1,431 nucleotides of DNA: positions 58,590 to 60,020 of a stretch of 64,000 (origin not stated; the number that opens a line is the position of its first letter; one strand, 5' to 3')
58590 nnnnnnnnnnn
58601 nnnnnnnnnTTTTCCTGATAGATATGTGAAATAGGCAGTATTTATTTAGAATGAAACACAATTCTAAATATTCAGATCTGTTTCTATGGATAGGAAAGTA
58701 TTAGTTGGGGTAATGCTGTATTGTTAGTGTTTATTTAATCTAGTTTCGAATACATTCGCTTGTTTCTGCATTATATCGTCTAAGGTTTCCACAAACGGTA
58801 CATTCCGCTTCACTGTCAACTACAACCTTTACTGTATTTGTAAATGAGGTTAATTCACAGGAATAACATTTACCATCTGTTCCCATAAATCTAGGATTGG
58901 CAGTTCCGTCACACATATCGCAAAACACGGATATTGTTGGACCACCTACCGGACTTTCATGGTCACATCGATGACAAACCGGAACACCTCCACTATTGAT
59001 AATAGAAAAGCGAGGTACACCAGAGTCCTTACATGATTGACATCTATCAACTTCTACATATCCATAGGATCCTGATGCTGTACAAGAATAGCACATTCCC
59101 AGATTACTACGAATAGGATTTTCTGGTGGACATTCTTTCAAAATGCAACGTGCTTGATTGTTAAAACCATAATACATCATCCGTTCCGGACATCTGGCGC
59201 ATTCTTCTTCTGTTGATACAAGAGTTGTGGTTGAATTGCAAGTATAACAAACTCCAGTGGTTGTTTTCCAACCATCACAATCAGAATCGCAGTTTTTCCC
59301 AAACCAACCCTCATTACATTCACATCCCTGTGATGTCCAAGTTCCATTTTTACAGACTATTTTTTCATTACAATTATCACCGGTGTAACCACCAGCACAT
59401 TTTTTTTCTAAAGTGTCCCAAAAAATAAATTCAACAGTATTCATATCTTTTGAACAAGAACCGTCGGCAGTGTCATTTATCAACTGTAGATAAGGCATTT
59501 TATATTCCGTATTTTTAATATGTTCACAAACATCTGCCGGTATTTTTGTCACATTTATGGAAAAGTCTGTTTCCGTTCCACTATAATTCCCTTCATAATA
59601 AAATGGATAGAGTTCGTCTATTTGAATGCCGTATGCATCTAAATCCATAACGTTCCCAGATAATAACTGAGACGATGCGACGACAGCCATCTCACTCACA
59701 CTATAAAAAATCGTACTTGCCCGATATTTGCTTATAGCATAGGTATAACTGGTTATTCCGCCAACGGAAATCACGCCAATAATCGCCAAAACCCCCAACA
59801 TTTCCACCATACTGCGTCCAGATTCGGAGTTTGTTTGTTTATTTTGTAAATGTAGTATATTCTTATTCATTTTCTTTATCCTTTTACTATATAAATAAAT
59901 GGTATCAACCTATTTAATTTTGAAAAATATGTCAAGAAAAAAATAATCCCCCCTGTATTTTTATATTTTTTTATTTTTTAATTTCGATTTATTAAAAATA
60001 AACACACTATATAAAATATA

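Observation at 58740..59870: Prepilin-type leader fused to a CxxC-rich domain; paralog of the 4286 protein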

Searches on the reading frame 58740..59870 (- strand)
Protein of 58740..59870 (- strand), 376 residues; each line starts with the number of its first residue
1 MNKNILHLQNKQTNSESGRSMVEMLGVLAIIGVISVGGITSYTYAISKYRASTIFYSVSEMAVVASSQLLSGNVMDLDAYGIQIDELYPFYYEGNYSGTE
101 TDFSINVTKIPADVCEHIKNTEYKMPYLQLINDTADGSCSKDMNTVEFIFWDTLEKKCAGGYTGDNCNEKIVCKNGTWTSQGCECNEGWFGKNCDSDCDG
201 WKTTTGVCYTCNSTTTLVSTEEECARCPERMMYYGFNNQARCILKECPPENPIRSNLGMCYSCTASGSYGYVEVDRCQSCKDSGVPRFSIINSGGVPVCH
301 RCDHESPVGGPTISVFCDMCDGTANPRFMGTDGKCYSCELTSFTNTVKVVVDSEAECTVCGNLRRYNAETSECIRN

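Call 5: search_protein_families(library=pfam, proteins=[window:58740-59870:-], max_evalue=1)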
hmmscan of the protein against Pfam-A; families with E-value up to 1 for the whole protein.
window:58740-59870:- (376 aa): 5 families
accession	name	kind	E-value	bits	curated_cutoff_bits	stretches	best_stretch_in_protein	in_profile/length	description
PF23106.1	EGF_Teneurin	-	0.011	16.2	24.3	1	175-195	8-28/30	Teneurin-like EGF domain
PF25820.1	DUF7949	-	0.079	13.6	27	1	174-197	11-34/35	Domain of unknown function (DUF7949)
PF07963.17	N_methyl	-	0.17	12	21.2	1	20-37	8-25/27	Prokaryotic N-terminal methylation motif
PF23301.1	EGF_PEAR1L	-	0.41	11.1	37.5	0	182-199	23-40/49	Platelet endothelial aggregation receptor 1-like, EGF domain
PF04810.20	zf-Sec23_Sec24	-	0.58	10.7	25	1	315-347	2-35/39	Sec23/Sec24 zinc finger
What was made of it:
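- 59277..59399 (-): EGF-like module, residues 158-198. It has six Cys with the spacing C-x-C-x2-G-W-x4-C. Pfam EGF_Teneurin E=0.011, 16.2 bits against a cutoff of 24.3, so below threshold (call 5).
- On Type IV pilin / type IV filament subunit (class III signal peptide protein): Pfam N_methyl gives E=0.17, 12 bits against a 21.2 cutoff (call 5).
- On EGF-like domain: EGF_Teneurin gives E=0.011, below the cutoff (call 5).
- Pfam N_methyl is below threshold (call 5).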

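Call 6: search_protein_families(library=ncbifam, proteins=[window:58740-59870:-], max_evalue=1)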
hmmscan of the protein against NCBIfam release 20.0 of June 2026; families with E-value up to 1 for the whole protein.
window:58740-59870:- (376 aa): 0 families

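Call 8: find_homologous_proteins(query=window:58740-59870:-, max_evalue=0.001)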
Query window:58740-59870:- (376 aa): 500 proteins with E <= 0.001 among 1308 candidates; the best 120 are listed.
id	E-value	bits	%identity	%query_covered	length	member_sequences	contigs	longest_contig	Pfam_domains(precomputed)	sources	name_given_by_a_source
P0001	1.7e-260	882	100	100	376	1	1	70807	-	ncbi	-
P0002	6.5e-147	508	60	94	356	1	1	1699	-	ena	-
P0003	7.3e-147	508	60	95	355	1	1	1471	-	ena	-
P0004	1.1e-84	303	38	93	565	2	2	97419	-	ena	-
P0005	6.0e-56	208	38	70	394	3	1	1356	-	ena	-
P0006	6.5e-56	208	37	94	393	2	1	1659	-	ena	-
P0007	8.1e-54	201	39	95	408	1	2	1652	-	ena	-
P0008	6.2e-49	185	63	38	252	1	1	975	-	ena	-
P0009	1.5e-46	177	32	85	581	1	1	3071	-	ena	-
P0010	4.7e-46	176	65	35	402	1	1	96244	-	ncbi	-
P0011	9.0e-45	172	32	95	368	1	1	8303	-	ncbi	-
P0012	4.5e-44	169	49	57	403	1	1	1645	-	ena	-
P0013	2.9e-40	157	64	35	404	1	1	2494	-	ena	-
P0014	1.3e-39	155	58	38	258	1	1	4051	-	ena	-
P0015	1.4e-39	155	29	92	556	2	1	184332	-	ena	-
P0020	1.4e-26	112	37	60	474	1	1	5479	-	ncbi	-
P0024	5.9e-26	110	32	93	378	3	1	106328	-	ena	-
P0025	8.8e-26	109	28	86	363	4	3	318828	-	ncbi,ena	-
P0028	1.1e-23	102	29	93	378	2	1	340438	-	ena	-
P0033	1.9e-22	98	30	93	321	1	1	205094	-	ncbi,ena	-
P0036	5.5e-21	93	36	48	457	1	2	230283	-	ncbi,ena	-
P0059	8.8e-19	86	40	43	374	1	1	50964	-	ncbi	-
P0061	1.5e-18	85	38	38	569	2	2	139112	-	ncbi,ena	-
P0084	1.6e-15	75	32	49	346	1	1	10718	PF21700.4,PF07974.20,PF25024.1,PF23106.2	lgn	-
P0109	7.6e-14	70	40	30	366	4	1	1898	-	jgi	jgi:type II secretory pathway pseudopilin PulG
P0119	1.2e-12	66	27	86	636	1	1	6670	-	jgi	-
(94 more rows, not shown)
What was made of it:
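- JGI annotates one homologue (P0109) as 'type II secretory pathway pseudopilin PulG' (call 8).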

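Call 10: find_encoding_contigs(protein=P0001, flank=10000, max_places=3)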
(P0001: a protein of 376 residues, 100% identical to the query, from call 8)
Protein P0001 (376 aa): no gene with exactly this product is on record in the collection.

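Call 13: find_encoding_contigs(protein=P0025, flank=10000, max_places=3)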
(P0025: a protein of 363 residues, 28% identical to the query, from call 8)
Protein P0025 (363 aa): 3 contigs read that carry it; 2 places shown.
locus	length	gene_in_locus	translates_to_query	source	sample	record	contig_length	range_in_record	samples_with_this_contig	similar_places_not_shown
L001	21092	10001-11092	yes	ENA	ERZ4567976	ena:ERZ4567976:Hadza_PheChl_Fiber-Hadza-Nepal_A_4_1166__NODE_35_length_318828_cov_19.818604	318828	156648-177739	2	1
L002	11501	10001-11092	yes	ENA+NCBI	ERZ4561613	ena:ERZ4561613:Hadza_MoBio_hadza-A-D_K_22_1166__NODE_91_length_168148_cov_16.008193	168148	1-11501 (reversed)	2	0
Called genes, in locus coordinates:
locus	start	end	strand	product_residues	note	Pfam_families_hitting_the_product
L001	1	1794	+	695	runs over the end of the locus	PF23416:DUF7107 (faint)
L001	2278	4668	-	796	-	PF20437:LonC_helical, PF13654:AAA_32, PF20436:LonB_AAA-LID, PF05362:Lon_C (weak)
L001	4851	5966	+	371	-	PF00712:DNA_pol3_beta, PF02767:DNA_pol3_beta_2, PF02768:DNA_pol3_beta_3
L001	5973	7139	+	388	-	PF02463:SMC_N, PF13175:AAA_15 (faint), PF13476:AAA_23 (weak), PF13304:AAA_21 (faint)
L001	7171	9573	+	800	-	PF02518:HATPase_c, PF00204:DNA_gyraseB, PF01751:Toprim, PF21249:GyrB_hook, PF00986:DNA_gyraseB_C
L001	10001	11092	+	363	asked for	-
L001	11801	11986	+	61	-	-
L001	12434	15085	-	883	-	PF01411:tRNA-synt_2c, PF07973:tRNA_SAD, PF02272:DHHA1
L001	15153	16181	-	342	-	PF00154:RecA_N, PF08423:Rad51, PF06745:ATPase, PF01637:ATPase_2 (weak), PF27531:MT3502_N (weak), PF21096:RecA_C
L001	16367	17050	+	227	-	-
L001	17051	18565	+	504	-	PF13541:ChlI, PF01078:Mg_chelatase, PF07728:AAA_5, PF00493:MCM, PF13335:Mg_chelatase_C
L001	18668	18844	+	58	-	-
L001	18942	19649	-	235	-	PF00072:Response_reg, PF00486:Trans_reg_C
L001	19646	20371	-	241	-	PF00834:Ribul_P_3_epim, PF00215:OMPdecase (faint)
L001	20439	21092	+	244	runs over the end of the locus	PF02562:PhoH, PF13604:AAA_30 (weak), PF13245:AAA_19 (faint)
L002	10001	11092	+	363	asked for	-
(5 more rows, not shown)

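Call 14: find_encoding_contigs(protein=P0004, flank=10000, max_places=2)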
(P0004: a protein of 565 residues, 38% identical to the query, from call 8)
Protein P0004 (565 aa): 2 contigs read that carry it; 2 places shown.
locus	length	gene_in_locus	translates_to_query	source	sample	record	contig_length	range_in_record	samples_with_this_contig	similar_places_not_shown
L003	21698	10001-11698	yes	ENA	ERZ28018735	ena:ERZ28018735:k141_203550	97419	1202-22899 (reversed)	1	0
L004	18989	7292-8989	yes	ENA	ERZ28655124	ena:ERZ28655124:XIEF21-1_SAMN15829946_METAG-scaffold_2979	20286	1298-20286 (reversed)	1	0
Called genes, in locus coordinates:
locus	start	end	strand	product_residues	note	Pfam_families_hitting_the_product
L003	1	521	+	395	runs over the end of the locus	PF00266:Aminotran_5, PF00155:Aminotran_1_2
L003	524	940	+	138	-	PF01883:FeS_assembly_P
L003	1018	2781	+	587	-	PF01368:DHH, PF02272:DHHA1, PF17768:RecJ_OB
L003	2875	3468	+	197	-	PF02660:G3P_acyltransf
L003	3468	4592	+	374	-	PF21102:DprA_N, PF02481:DNA_processg_A, PF17782:WHD_DprA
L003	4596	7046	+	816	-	PF01751:Toprim, PF01131:Topoisom_bac, PF01396:Zn_ribbon_Top1, PF13368:Toprim_C_rpt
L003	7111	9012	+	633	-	PF13623:SurA_N_2, PF13624:SurA_N_3, PF13145:Rotamase_2, PF00639:Rotamase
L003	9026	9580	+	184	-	PF13505:OMP_b-brl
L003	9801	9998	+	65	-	-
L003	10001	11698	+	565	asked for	-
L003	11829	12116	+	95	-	PF02686:GatC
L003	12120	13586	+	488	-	PF01425:Amidase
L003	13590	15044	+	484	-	PF02934:GatB_N, PF02637:GatB_Yqey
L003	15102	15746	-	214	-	-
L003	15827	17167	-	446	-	PF01554:MatE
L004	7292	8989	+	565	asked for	-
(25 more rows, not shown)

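Call 49: search_protein_families(library=pfam, proteins=[P0020, P0036, P0059, P0061, P0084, P0109, P0010, P0119], max_evalue=0.01)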
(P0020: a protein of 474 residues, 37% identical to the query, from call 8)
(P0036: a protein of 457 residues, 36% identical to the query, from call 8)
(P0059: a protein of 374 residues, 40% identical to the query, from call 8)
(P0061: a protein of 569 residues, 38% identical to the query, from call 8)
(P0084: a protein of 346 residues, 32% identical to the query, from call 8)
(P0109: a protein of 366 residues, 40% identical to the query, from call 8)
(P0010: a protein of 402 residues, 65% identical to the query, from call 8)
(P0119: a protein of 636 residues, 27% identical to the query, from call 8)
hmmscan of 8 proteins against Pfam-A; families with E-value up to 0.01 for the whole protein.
P0020 (474 aa): 0 families

P0036 (457 aa): 0 families

P0059 (374 aa): 0 families

P0061 (569 aa): 0 families

P0084 (346 aa): 6 families
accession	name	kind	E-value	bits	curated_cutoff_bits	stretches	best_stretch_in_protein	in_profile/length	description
PF25024.1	EGF_TEN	-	9.1e-20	71.7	65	2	226-344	3-124/234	Teneurin EGF domain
PF23106.1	EGF_Teneurin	-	1.8e-17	63.5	24.3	3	226-250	5-29/30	Teneurin-like EGF domain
PF07974.19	EGF_2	-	1.2e-09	38.8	22.1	2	225-248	7-32/32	EGF-like domain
PF21700.4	EGF_DL_JAG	-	6.9e-07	29.6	27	0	296-312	9-25/26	Delta-like/Jagged, EGF-like domain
PF00053.31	EGF_laminin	-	0.00074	20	21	0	286-311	11-33/49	Laminin EGF domain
PF18372.7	I-EGF_1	-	0.0016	18.9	26.1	1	224-243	10-29/29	Integrin beta epidermal growth factor like domain 1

P0109 (366 aa): 0 families

P0010 (402 aa): 0 families

P0119 (636 aa): 0 families
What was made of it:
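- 59277..59399 (-): Homologue P0084 passes the Teneurin EGF thresholds (call 49).
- EGF-like modules are extracytoplasmic (calls 5, 49).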

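Call 52: predict_structure(alignment_id=A2)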
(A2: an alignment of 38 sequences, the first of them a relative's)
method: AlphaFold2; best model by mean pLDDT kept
length: 376 residues; sequences in the alignment: 38
mean_pLDDT: 80.5   pTM: 0.45
mean pLDDT of the five models: 80.5, 80.1, 79.4, 78.7, 78.6
residues with pLDDT >= 90: 126; 70-90: 172; 50-70: 45; < 50: 33
segments of 3 or more residues with pLDDT < 50: 1-4, 6-19, 22-34
pLDDT, mean of each block of 10 residues (from residue 1): 42 43 46 52 84 92 90 89 93 78 92 91 83 82 91 67 64 75 71 72 86 89 91 85 92 89 80 84 85 83 87 85 91 89 70 93 94 92
secondary structure, 60 per line:
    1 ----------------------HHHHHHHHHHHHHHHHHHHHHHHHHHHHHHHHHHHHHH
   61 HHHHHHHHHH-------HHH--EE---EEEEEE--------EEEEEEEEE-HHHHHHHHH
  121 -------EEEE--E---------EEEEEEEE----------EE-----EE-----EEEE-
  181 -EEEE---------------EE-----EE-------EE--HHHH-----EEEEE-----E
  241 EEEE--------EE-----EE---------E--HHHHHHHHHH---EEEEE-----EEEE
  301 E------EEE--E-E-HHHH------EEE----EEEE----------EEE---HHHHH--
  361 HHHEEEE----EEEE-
elements in order: H23-70 E88-93 E102-110 H112-120 E128-131 E144-151 E176-179 E182-185 H221-224 E230-234 E240-244 H274-283 E287-291 E297-301 E308-310 H317-320 E327-329 E334-337 E348-350 H354-358 E364-367 E372-375
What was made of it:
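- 58743..59255 (-): Four tandem CxxC-x(12-19)-CxxC units, residues 206-376, with four extra Cys. This is the variable C-terminal module. AlphaFold2 pLDDT is about 85-94 over this region (call 52).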

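Call 56: fold_search(model_id=the predicted structure, library=pdb)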
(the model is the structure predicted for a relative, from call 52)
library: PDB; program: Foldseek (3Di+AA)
matches with E <= 10: 75; with E <= 0.001: 0
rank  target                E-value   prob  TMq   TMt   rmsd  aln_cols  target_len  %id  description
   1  9iuf_A                1.3e-01  0.97  0.26  0.45   6.3       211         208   11  Cryo-EM structure of the type IVb pilus from enterotoxigenic Escherichia coli (released 2025-05-28)
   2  8uhf_A                1.3e-01  0.90  0.24  0.42   6.6       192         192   17  Cryo-EM of Vibrio cholerae toxin co-regulated pilus - asymmetric reconstruction (released 2023-12-06)
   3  8uhf_E                2.3e-01  0.77  0.23  0.40   7.0       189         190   13  Cryo-EM of Vibrio cholerae toxin co-regulated pilus - asymmetric reconstruction (released 2023-12-06)
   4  8uhf_F                3.1e-01  0.84  0.25  0.44   6.4       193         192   13  Cryo-EM of Vibrio cholerae toxin co-regulated pilus - asymmetric reconstruction (released 2023-12-06)
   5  8uhf_B                5.7e-01  0.69  0.24  0.42   6.6       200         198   11  Cryo-EM of Vibrio cholerae toxin co-regulated pilus - asymmetric reconstruction (released 2023-12-06)
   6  9l9p_J                8.7e-01  0.04  0.10  0.15  17.2       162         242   15  Cryo-EM structure of bacteriophage T1 tail tip complex (released 2025-03-12)
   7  4gf3_A                1.0e+00  0.16  0.14  0.35   7.4       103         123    9  Structure of a SycH-YopH Chaperone-Effector Complex (released 2013-03-27)
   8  8brm_Se               1.7e+00  0.07  0.07  0.24  10.6        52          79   21  Giardia ribosome in POST-T state, no E-site tRNA (A6) (released 2023-03-15)
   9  1ttw_A                2.4e+00  0.13  0.13  0.33   5.7        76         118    9  Crystal structure of the Yersinia Pestis type III secretion chaperone SycH in complex with a stable fragment of YscM2 (released 2004-08-31)
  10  3bz4_A                4.2e+00  0.04  0.08  0.14  11.7        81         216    6  Crystal structure of Fab F22-4 in complex with a Shigella flexneri 2a O-Ag decasaccharide (released 2008-07-01)
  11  8d1t_L                4.2e+00  0.04  0.11  0.18  11.7        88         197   12  Crystal structure of human USP30 in complex with a covalent inhibitor 552 and a Fab (released 2023-02-01)
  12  4r1c_B                4.2e+00  0.03  0.09  0.12  13.4       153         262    8  Crystal Structure of 3D7 strain Plasmodium falciparum AMA1 (released 2015-01-14)
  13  9axo_L                4.4e+00  0.03  0.08  0.13  11.3        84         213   10  Crystal Structure of Antibody HY11-7E1_Ch2 Fab in Complex with Fentanyl (released 2024-10-02)
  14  4r1a                  4.4e+00  0.02  0.09  0.12  13.9       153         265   10  Crystal Structure of FVO strain Plasmodium falciparum AMA1 (released 2015-01-14)
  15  2r00_C                4.7e+00  0.02  0.09  0.10  13.1       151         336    9  crystal structure of aspartate semialdehyde dehydrogenase II complexed with ASA from vibrio cholerae (released 2008-04-08)
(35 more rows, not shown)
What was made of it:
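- Tried and rejected: The C-domain found nothing significant (call 56).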

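Call 69: find_encoding_contigs(protein=P0028, flank=4000, max_places=1)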
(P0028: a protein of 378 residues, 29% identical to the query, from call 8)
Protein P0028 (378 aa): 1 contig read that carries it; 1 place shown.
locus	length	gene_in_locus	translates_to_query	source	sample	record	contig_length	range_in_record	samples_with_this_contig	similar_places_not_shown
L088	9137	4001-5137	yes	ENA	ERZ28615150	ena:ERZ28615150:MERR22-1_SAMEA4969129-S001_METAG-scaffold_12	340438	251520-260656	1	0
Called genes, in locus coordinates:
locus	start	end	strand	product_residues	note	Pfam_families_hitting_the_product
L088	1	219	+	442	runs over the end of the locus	PF00344:SecY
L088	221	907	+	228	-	PF00406:ADK, PF13207:AAA_17, PF13238:AAA_18 (weak), PF05191:ADK_lid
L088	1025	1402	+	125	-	PF00416:Ribosomal_S13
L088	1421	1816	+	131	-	PF00411:Ribosomal_S11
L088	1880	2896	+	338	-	PF01193:RNA_pol_L, PF01000:RNA_pol_A_bac, PF03118:RNA_pol_A_CTD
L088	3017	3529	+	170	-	PF01196:Ribosomal_L17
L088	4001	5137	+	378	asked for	-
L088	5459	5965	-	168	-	-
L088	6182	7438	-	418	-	PF01595:CNNM, PF00571:CBS (weak), PF03471:CorC_HlyC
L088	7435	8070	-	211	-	PF13189:Cytidylate_kin2 (faint), PF13671:AAA_33, PF13238:AAA_18 (weak), PF01202:SKI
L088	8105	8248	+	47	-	-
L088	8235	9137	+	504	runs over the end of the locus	-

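Call 70: find_encoding_contigs(protein=P0033, flank=4000, max_places=1)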
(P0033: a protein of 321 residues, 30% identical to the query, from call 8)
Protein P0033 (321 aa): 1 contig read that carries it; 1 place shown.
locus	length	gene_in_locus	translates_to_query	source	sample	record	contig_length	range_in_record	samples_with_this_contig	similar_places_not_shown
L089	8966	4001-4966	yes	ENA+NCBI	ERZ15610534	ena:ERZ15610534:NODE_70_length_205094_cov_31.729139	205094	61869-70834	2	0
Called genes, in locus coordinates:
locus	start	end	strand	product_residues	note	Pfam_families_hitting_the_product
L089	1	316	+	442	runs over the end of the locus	PF00344:SecY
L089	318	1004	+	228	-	PF00406:ADK, PF13207:AAA_17, PF13238:AAA_18 (weak), PF05191:ADK_lid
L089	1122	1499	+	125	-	PF00416:Ribosomal_S13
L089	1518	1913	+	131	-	PF00411:Ribosomal_S11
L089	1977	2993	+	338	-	PF01193:RNA_pol_L, PF01000:RNA_pol_A_bac, PF03118:RNA_pol_A_CTD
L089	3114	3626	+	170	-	PF01196:Ribosomal_L17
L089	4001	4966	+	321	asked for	-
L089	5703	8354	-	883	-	PF01411:tRNA-synt_2c, PF07973:tRNA_SAD, PF02272:DHHA1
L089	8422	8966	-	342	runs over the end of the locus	PF00154:RecA_N, PF08423:Rad51, PF06745:ATPase, PF01637:ATPase_2 (weak), PF27531:MT3502_N (weak), PF21096:RecA_C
